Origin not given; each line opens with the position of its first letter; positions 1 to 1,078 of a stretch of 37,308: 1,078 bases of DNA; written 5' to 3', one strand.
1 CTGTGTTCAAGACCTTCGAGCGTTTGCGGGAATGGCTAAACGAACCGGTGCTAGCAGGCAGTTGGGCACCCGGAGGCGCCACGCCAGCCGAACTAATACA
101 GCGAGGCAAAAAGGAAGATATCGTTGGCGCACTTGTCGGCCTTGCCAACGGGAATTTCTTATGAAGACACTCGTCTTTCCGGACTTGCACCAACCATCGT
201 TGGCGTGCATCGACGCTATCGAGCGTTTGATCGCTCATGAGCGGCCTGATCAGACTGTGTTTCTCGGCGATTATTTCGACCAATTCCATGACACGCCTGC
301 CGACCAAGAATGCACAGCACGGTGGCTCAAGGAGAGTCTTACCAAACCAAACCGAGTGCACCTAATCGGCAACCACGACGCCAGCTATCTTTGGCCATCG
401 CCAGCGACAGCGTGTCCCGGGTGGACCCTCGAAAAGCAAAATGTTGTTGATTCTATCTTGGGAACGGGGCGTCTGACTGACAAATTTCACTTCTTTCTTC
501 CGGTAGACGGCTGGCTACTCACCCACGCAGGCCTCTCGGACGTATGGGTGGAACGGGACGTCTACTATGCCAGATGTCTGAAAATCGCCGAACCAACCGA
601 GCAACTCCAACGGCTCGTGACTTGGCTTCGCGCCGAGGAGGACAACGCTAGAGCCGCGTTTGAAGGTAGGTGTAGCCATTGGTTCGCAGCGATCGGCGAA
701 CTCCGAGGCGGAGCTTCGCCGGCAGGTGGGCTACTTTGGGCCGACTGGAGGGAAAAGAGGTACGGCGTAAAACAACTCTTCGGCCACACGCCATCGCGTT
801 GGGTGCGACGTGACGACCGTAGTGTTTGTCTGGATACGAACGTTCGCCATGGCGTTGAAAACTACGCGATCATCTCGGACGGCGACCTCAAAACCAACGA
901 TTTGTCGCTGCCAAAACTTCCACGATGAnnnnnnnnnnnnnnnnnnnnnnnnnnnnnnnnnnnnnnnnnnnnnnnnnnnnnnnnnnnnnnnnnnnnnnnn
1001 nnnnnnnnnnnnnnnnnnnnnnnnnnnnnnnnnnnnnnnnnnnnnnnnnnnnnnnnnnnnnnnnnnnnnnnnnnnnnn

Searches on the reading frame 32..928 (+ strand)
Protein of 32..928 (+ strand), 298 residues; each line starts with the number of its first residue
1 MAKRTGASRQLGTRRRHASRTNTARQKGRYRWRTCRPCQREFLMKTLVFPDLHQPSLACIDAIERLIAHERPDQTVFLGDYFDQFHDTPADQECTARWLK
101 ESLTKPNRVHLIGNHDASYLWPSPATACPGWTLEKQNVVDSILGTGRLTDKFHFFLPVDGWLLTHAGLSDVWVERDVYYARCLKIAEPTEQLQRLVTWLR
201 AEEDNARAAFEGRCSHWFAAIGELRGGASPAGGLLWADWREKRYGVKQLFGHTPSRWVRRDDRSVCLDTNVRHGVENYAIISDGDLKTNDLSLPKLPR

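Call 66: search_protein_families(library=pfam, proteins=[window:32-928:+], max_evalue=0.001)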
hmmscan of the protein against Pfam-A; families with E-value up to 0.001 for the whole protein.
window:32-928:+ (298 aa): 1 family
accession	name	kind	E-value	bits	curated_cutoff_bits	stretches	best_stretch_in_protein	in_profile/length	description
PF00149.33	Metallophos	-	9.4e-10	39.7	21.5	1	44-254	1-189/191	Calcineurin-like phosphoesterase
